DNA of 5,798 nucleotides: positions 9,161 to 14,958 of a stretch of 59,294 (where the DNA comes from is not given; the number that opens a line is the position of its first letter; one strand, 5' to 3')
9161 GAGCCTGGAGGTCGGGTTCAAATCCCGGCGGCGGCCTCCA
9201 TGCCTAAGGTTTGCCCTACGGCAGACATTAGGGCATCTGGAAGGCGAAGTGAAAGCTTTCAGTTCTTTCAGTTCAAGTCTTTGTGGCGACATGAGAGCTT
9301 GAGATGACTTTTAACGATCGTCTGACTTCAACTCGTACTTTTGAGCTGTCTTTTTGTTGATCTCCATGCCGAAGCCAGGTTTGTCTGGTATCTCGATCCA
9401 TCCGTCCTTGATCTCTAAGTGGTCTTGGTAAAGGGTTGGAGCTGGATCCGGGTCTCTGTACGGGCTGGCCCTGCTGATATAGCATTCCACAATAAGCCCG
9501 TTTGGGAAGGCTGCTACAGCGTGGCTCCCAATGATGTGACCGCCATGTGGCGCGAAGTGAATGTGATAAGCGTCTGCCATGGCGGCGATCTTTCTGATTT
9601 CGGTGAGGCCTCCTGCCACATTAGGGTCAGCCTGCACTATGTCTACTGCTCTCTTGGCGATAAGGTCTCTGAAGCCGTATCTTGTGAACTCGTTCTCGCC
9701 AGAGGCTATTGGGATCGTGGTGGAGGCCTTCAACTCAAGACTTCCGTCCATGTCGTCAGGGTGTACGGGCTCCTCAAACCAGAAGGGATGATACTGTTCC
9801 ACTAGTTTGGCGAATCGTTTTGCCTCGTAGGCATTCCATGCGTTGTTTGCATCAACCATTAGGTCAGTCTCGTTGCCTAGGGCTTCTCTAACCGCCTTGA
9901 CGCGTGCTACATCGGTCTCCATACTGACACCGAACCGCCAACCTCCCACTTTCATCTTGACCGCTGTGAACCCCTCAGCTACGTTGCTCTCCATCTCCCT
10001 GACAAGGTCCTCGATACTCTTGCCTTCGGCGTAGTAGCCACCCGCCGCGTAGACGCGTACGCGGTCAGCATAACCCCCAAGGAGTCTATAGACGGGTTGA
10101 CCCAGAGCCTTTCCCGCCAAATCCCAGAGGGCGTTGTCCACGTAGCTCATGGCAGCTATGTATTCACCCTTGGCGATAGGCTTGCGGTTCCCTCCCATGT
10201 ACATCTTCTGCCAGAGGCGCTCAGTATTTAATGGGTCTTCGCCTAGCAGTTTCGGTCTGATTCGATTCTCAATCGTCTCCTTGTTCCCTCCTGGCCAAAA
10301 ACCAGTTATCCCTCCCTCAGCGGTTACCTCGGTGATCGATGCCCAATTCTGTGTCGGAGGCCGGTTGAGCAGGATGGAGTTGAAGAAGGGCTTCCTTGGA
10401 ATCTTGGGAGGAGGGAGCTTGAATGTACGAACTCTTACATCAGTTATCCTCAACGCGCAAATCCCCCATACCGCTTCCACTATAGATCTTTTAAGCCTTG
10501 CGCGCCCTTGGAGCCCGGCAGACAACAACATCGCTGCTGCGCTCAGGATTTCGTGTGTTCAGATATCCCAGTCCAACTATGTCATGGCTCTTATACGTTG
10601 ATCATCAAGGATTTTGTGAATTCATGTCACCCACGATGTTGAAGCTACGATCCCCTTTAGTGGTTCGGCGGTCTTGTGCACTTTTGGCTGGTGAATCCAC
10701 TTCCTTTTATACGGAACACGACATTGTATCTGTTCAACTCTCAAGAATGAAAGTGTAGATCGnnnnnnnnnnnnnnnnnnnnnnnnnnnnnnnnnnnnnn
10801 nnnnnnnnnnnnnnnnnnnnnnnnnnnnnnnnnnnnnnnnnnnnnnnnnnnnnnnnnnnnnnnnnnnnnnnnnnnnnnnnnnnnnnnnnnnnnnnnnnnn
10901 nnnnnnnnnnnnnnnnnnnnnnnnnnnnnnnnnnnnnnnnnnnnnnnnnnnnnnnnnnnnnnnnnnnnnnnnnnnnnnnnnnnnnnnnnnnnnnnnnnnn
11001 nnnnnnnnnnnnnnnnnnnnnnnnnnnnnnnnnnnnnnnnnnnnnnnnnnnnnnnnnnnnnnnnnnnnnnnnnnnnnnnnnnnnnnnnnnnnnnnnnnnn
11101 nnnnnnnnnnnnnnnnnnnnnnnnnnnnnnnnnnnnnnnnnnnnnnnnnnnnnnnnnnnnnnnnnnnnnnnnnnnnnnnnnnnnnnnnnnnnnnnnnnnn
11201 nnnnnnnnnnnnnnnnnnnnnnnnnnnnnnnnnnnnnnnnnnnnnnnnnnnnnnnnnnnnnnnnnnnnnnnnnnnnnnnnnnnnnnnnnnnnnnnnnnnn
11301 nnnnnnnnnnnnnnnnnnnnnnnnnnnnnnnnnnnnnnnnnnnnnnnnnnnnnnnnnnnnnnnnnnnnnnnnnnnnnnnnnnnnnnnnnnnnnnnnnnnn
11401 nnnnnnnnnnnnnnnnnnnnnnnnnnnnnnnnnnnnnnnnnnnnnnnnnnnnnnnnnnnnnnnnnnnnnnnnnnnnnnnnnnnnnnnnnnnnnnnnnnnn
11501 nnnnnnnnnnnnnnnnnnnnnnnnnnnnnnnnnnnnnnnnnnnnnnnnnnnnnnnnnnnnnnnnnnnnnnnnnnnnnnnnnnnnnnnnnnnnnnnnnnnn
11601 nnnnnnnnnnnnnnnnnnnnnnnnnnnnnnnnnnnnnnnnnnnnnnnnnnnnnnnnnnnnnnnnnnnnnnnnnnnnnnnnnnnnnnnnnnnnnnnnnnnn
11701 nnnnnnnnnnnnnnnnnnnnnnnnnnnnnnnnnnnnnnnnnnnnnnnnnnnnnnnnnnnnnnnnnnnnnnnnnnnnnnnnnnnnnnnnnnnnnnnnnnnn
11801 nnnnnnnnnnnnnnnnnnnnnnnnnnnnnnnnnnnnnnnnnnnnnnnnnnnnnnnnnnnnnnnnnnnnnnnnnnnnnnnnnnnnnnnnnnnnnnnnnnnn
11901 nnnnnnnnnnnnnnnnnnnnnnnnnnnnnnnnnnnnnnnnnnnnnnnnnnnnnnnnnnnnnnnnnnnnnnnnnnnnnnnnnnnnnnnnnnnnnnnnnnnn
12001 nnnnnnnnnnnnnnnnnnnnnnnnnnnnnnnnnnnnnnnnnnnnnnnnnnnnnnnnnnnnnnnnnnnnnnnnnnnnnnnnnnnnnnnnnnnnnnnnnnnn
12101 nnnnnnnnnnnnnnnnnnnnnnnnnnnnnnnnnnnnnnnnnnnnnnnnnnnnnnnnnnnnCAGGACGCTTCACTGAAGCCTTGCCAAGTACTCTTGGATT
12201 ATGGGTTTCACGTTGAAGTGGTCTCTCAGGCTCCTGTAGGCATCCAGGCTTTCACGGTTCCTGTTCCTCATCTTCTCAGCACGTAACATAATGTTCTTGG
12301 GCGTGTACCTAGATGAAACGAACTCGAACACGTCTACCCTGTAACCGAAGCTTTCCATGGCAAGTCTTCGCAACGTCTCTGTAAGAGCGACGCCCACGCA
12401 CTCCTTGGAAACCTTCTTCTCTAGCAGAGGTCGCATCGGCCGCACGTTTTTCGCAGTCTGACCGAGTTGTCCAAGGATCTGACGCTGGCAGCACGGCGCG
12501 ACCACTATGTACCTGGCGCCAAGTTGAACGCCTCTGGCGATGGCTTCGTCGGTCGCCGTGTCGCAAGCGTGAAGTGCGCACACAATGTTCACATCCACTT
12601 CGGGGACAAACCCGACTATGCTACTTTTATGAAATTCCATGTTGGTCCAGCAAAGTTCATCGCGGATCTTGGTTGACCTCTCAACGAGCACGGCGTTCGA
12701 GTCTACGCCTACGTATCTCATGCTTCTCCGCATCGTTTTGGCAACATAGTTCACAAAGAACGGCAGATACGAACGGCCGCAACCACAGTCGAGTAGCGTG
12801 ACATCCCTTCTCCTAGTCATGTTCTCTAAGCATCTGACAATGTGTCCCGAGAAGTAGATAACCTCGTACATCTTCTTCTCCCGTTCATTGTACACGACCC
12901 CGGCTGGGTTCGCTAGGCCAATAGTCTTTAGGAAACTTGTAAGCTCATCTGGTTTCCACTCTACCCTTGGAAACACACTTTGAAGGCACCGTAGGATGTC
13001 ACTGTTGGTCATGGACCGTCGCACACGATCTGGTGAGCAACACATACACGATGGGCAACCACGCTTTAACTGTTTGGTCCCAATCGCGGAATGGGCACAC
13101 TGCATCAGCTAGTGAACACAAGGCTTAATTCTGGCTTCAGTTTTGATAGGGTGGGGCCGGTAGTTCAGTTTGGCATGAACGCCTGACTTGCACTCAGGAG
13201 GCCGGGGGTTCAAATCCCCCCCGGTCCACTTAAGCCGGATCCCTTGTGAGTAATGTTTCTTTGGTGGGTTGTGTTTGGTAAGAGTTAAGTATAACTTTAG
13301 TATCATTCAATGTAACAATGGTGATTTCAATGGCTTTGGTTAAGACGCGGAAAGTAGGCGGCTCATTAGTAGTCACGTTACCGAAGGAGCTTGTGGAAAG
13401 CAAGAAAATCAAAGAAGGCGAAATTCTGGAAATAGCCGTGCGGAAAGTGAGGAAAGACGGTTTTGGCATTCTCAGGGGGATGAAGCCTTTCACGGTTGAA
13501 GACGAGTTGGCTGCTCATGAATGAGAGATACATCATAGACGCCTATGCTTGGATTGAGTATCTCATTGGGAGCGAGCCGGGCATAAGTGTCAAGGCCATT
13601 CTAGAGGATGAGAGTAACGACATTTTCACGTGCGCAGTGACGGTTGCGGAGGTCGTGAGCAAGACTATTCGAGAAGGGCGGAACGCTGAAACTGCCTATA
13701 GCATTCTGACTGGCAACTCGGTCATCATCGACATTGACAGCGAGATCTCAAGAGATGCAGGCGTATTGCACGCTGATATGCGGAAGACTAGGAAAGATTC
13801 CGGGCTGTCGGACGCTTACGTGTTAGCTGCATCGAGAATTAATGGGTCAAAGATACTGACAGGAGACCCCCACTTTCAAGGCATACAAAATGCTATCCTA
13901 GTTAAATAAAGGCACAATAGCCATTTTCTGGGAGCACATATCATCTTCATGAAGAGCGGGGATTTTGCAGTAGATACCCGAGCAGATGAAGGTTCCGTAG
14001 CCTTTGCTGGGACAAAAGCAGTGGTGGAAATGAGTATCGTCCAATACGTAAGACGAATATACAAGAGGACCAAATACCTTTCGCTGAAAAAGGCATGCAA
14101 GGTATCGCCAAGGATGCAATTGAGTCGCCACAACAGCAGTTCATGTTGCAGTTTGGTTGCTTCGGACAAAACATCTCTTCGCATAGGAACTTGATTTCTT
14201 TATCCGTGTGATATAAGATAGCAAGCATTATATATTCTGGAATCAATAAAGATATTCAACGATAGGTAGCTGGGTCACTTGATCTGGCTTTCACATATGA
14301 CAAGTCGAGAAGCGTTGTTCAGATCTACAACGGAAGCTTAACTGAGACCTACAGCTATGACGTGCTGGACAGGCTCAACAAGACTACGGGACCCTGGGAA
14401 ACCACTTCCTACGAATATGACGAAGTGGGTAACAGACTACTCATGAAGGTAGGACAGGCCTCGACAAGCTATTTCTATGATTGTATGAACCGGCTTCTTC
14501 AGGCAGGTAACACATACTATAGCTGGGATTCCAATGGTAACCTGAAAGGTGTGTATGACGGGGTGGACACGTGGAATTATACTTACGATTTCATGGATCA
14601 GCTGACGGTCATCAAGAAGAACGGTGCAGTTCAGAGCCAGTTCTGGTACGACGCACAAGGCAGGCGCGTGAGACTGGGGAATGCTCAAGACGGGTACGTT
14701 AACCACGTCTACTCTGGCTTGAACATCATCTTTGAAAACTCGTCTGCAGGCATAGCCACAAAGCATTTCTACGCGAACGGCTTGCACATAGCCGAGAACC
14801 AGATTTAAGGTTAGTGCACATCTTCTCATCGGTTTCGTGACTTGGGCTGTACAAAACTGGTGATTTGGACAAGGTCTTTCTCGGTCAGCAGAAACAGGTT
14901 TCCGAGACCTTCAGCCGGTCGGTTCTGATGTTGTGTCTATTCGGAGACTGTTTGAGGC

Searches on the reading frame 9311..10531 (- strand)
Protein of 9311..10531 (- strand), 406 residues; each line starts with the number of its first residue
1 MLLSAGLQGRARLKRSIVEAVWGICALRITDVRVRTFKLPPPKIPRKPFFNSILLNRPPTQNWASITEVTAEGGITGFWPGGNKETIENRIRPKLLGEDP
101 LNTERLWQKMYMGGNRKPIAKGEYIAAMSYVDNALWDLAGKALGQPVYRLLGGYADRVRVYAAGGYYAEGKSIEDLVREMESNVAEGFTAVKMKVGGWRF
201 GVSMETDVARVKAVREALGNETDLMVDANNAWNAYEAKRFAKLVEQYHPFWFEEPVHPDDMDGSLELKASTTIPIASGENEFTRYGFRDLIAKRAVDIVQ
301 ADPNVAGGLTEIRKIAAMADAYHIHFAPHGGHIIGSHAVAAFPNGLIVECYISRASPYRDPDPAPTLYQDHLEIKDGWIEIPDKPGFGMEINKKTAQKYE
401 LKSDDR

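Call 84: search_protein_families(library=pfam, proteins=[window:9311-10531:-], max_evalue=0.001)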
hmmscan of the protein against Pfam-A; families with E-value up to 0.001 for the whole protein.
window:9311-10531:- (406 aa): 2 families
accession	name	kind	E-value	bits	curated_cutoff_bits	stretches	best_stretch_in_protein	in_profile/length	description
PF13378.12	MR_MLE_C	-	4.5e-65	219.9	29.4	1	176-393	2-217/219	Enolase C-terminal domain-like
PF02746.21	MR_MLE_N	-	2.1e-11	44.5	22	1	69-152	45-117/117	Mandelate racemase / muconate lactonizing enzyme, N-terminal domain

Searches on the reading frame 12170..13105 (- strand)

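Call 16: search_protein_families(library=pfam, proteins=[window:12170-13105:-], max_evalue=0.01)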
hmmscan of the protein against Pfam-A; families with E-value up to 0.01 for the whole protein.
window:12170-13105:- (311 aa): 3 families
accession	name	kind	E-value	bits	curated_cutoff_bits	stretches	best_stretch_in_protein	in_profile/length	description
PF13679.12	Methyltransf_32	-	1.3e-30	106.7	27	1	77-211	1-141/143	Methyltransferase domain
PF13847.12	Methyltransf_31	-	4.1e-08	33.5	27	1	101-182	4-87/145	Methyltransferase domain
PF05206.20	TRM13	-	0.0029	17.6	26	0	97-208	14-141/257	Methyltransferase TRM13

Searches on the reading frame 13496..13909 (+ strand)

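Call 16: search_protein_families(library=pfam, proteins=[window:13496-13909:+], max_evalue=0.01)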
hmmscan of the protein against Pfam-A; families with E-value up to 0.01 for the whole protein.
window:13496-13909:+ (137 aa): 1 family
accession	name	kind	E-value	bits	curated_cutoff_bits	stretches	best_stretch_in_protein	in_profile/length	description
PF01850.27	PIN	-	2.1e-12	48.2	23.6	1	12-128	1-115/120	PIN domain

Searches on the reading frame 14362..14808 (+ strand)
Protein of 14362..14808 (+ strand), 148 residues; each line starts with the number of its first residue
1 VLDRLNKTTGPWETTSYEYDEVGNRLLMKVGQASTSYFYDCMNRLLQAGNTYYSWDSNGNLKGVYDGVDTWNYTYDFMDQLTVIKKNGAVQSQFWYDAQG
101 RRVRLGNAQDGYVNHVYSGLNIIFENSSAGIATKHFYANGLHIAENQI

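Call 16: search_protein_families(library=pfam, proteins=[window:14362-14808:+], max_evalue=0.01)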
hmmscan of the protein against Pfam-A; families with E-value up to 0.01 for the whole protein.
window:14362-14808:+ (148 aa): 1 family
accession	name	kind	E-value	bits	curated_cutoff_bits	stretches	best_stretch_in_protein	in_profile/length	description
PF05593.20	RHS_repeat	-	1.2e-06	29.2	22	0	55-88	1-36/38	RHS Repeat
